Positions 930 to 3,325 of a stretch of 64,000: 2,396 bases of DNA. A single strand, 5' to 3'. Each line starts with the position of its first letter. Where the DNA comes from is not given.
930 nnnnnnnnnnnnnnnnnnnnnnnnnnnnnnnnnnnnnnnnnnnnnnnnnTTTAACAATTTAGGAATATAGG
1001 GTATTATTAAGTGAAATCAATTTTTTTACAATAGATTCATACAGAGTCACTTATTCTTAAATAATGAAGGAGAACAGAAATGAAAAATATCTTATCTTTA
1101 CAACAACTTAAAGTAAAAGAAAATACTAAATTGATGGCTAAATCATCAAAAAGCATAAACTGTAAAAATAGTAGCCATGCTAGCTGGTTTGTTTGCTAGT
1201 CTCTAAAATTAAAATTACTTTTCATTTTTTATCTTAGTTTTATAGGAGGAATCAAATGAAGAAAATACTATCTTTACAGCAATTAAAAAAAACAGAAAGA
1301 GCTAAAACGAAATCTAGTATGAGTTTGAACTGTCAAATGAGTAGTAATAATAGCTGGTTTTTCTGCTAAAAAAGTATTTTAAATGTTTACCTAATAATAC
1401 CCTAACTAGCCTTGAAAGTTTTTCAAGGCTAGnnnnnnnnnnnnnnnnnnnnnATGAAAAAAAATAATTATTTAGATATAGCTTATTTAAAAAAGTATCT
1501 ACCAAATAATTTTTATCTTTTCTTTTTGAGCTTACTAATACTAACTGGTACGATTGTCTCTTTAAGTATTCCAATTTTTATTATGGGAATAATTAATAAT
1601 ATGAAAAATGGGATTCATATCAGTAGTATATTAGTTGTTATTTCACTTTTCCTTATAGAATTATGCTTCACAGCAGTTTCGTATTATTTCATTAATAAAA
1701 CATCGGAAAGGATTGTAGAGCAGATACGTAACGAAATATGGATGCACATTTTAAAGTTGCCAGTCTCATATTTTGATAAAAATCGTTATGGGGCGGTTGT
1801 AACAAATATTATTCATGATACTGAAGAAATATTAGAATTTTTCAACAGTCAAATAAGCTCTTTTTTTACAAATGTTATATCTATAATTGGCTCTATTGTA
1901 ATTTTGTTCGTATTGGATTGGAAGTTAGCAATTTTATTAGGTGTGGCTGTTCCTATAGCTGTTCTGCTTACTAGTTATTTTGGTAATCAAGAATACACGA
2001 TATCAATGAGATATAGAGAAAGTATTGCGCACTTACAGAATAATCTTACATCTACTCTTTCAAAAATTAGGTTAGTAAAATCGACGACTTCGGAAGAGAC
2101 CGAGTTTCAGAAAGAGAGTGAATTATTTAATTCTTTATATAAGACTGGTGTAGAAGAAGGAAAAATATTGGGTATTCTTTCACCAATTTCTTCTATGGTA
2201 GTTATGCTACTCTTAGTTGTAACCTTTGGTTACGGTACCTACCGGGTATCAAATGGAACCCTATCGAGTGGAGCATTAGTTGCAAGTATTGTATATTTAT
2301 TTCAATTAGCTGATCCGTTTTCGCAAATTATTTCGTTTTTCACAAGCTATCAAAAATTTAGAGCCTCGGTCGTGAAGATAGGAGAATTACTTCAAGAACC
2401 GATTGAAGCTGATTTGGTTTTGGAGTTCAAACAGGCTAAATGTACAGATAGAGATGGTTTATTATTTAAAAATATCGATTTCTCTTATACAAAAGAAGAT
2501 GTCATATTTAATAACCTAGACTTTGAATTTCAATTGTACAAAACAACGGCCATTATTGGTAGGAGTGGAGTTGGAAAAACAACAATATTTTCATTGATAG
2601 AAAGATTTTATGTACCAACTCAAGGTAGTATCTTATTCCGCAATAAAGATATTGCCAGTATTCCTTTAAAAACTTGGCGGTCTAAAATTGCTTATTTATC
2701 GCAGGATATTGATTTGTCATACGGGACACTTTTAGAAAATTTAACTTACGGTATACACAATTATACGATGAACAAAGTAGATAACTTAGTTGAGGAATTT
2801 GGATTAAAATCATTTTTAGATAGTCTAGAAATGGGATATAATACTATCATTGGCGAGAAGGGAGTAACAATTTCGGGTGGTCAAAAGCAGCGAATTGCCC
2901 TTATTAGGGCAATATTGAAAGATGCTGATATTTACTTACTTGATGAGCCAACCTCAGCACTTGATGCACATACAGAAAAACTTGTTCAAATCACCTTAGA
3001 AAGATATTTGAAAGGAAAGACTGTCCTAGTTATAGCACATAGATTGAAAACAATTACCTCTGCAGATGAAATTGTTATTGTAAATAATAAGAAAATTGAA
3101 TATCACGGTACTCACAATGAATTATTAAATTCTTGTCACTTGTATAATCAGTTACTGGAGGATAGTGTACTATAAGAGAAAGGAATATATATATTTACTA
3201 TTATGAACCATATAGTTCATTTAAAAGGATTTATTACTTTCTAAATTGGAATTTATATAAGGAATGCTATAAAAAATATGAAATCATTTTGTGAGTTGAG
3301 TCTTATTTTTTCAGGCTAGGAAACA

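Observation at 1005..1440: Family of tandem small-peptide genes with a conserved leader and Cys/Trp tail upstream of an ABC exporter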

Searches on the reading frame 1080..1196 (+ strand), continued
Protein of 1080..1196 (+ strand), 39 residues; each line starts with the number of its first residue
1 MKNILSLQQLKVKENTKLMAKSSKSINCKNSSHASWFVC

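Call 49: find_encoding_contigs(protein=P0081, flank=10000, max_places=2)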
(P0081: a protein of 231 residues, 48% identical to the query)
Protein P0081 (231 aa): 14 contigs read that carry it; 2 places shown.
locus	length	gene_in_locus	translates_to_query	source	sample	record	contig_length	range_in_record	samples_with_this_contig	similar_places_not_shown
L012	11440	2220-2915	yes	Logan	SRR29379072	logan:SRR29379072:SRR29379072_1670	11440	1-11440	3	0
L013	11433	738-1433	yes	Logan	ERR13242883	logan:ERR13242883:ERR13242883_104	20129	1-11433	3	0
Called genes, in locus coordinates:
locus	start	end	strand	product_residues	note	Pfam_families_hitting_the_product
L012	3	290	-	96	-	?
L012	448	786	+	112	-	PF00083:Sugar_tr (weak), PF07690:MFS_1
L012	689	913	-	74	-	-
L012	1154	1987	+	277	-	PF06114:Peptidase_M78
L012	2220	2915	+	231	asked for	-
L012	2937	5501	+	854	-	PF25816:RamC_N, PF00069:Pkinase, PF05147:LANC_like (faint)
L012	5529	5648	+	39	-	PF19402:RamS (weak)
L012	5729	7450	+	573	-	PF00664:ABC_membrane, PF00005:ABC_tran, PF02463:SMC_N (faint)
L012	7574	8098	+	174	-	-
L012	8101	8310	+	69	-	PF13443:HTH_26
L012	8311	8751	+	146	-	-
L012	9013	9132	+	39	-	-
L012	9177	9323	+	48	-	-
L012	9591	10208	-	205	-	PF01810:LysE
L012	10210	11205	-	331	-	-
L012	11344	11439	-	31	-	?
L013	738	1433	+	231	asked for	-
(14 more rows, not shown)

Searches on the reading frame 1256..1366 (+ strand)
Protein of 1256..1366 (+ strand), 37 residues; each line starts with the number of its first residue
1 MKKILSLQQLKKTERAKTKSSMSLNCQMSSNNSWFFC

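Call 7: search_protein_families(library=ncbifam, proteins=[window:1256-1366:+], max_evalue=10)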
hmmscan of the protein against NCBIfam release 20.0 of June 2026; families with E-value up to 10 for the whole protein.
seq(37 aa): 2 families
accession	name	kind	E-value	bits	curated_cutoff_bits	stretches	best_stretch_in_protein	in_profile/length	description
NF038159.1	lanthi_III_b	subfamily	4.6e-11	42.6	30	1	2-37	1-38/38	class III lanthipeptide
NF038154.3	lanthi_III_a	subfamily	1.7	9.3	22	1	1-37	1-41/41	class III lanthipeptide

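Call 8: search_protein_families(library=pfam, proteins=[window:1256-1366:+], max_evalue=10)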
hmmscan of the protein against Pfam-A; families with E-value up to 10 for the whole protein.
seq(37 aa): 1 family
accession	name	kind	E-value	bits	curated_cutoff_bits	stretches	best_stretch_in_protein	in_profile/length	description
PF19402.4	RamS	-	0.0027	18.6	24.3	1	4-37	3-43/44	Lanthionine-containing peptide SapB precursor RamS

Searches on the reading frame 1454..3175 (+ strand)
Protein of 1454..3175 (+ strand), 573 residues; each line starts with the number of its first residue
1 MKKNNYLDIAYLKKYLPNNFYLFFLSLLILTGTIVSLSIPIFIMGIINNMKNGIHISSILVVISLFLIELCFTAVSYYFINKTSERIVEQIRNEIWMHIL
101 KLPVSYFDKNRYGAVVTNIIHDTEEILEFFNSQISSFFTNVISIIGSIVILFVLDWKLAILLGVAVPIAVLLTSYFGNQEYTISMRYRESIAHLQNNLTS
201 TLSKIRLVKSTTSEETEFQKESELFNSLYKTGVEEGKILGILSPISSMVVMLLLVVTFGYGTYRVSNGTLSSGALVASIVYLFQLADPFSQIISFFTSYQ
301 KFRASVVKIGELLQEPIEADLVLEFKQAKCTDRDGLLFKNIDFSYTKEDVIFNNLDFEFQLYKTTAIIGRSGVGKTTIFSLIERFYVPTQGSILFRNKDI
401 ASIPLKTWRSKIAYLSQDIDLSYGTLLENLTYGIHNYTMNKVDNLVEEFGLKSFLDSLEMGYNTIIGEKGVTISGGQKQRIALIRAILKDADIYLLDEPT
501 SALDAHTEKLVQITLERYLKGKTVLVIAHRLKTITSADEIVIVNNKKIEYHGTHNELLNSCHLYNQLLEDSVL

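Call 7: search_protein_families(library=ncbifam, proteins=[window:1454-3175:+], max_evalue=10)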
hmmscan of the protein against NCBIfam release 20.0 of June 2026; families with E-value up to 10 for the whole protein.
window:1454-3175:+ (573 aa): 189 families (the best 25 are shown)
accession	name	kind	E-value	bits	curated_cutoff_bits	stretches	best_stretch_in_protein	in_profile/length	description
TIGR02203.1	MsbA_lipidA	equivalog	3.6e-106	355.9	602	1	44-567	38-565/572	lipid A export permease/ATP-binding protein MsbA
TIGR02204.1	MsbA_rel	hypoth_equivalog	6.2e-106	355.3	780.4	1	11-568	12-572/576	ABC transporter, permease/ATP-binding protein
TIGR00958.1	3a01208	subfamily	4.9e-96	322.6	874.6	1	19-567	161-710/711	antigen peptide transporter 2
NF045513.1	HepA_fam_ABC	equivalog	2.4e-88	297.1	725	1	40-559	80-597/610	heterocyst formation ABC transporter subunit HepA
NF008381.0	PRK11176.1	equivalog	3.1e-87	293.3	867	1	36-567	46-575/582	lipid A ABC transporter ATP-binding protein/permease MsbA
TIGR03375.1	type_I_sec_LssB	subfamily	2.3e-83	280.7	693.1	1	33-560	162-691/696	type I secretion system permease/ATPase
TIGR01846.1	type_I_sec_HlyB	subfamily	1.6e-80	271.3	725.55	1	33-568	152-689/694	type I secretion system permease/ATPase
TIGR03796.1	NHLM_micro_ABC1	equivalog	6e-79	266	853.3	1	24-568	161-709/710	NHLP family bacteriocin export ABC transporter peptidase/permease/ATPase subunit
NF010178.0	PRK13657.1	equivalog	2.3e-77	260.8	733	1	33-571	32-570/588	glucan ABC transporter ATP-binding protein/ permease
NF052233.1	CphA_assoc_ABC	equivalog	1.5e-76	258.3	880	1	27-568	191-740/766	cyanophycin metabolism-associated ABC transporter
TIGR01193.1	bacteriocin_ABC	subfamily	4.7e-71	240.2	523.85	1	46-569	187-707/708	peptide cleavage/export ABC transporter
TIGR02857.1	CydD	equivalog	2.2e-68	231.5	435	1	25-542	8-528/529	thiol reductant ABC exporter subunit CydD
NF008364.0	PRK11160.1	equivalog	6.5e-68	229.7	630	1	86-569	90-573/575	heme ABC transporter ATP-binding protein/permease CydC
NF008056.1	PRK10790.1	equivalog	7.7e-65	219.5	746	1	34-567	37-571/584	SmdB family multidrug efflux ABC transporter permease/ATP-binding protein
TIGR03797.1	NHLM_micro_ABC2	equivalog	2.7e-63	214.6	709.4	1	24-568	140-682/686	NHLP bacteriocin export ABC transporter permease/ATPase subunit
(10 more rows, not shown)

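Call 8: search_protein_families(library=pfam, proteins=[window:1454-3175:+], max_evalue=10)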
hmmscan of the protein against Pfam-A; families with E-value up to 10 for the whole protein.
window:1454-3175:+ (573 aa): 13 families
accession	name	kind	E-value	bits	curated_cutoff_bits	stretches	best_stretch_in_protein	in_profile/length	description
PF00664.28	ABC_membrane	-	7e-40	137.9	28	1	23-288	2-273/274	ABC transporter transmembrane region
PF00005.33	ABC_tran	-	3.2e-29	102.7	25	1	352-501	1-137/137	ABC transporter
PF02463.25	SMC_N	-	1e-08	35.4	40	1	364-545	26-213/220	RecF/RecN/SMC N terminal domain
PF13748.11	ABC_membrane_3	-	3.3e-07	30.4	27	1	28-175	18-158/237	ABC transporter transmembrane region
PF13304.12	AAA_21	-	0.00038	21.1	27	2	365-385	2-22/304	AAA domain, putative AbiEii toxin, Type IV TA system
PF13555.12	AAA_29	-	0.0097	16.1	27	1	352-379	12-39/61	P-loop containing region of AAA domain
PF13476.12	AAA_23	-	0.011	16.8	27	1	352-382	10-39/201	AAA domain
PF06530.18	Phage_antitermQ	-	0.022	15.2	26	1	442-534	4-91/118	Phage antitermination protein Q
PF13175.12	AAA_15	-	0.029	14.4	32.1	1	357-423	17-83/374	AAA ATPase domain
PF03266.21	NTPase_1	-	0.045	14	23.9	2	463-540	68-144/168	NTPase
PF03193.22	RsgA_GTPase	-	0.055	13.7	30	1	354-382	99-126/174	RsgA GTPase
PF01926.29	MMR_HSR1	-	0.15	12.6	21.9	1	365-382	2-19/113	50S ribosome-binding GTPase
PF01316.27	Arg_repressor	-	0.22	11.7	27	1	477-520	3-46/70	Arginine repressor, DNA binding domain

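Call 21: list_cluster_members(proteins=[window:1080-1196:+, window:10031-10147:+, window:1256-1366:+, window:10206-10340:+, L007:1343-3904:+, L007:647-1324:+, window:1454-3172:+, window:28469-31210:-])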
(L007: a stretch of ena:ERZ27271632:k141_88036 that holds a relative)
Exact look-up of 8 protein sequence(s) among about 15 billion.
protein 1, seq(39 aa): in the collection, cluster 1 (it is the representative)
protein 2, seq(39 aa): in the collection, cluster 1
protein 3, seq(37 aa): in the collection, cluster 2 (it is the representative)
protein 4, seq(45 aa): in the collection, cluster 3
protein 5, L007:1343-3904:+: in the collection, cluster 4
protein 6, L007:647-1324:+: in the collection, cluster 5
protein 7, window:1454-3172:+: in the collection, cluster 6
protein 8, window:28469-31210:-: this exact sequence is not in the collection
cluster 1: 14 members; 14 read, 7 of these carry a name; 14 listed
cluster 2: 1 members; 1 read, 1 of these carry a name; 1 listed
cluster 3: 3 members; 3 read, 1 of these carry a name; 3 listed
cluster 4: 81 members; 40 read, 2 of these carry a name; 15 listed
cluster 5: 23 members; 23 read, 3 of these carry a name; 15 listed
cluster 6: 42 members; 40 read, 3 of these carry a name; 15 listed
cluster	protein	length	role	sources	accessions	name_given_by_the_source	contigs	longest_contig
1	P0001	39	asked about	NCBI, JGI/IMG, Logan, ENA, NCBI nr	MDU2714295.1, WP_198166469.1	MAG: class III lanthipeptide [Streptococcus salivarius] | hypothetical protein | class III lanthipeptide [Streptococcus salivarius]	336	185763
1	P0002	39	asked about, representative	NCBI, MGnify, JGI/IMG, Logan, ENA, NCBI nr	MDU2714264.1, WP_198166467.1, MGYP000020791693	MAG: class III lanthipeptide [Streptococcus salivarius] | FL=1 | hypothetical protein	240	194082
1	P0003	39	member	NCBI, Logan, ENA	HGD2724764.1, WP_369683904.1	class III lanthipeptide [Streptococcus vestibularis]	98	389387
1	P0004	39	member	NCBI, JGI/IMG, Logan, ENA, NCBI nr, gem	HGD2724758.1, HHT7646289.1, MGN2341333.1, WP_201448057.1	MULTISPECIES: class III lanthipeptide [Streptococcus] | hypothetical protein | class III lanthipeptide [Streptococcus sanguinis]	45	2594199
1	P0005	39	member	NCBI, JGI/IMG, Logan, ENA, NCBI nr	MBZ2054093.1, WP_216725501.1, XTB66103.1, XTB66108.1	class III lanthipeptide [Streptococcus sanguinis]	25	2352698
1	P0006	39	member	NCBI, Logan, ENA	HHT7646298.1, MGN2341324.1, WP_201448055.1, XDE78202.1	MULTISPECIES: class III lanthipeptide [Streptococcus]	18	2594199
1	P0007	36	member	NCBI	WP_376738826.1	class III lanthipeptide [Streptococcus sanguinis]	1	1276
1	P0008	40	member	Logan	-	-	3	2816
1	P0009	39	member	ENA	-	-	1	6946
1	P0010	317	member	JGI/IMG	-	-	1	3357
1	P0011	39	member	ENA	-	-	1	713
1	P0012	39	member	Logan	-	-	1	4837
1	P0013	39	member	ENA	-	-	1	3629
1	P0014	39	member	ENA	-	-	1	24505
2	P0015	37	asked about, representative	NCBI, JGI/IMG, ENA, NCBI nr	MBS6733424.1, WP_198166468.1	MAG: class III lanthipeptide [Streptococcus salivarius] | hypothetical protein | class III lanthipeptide [Streptococcus salivarius]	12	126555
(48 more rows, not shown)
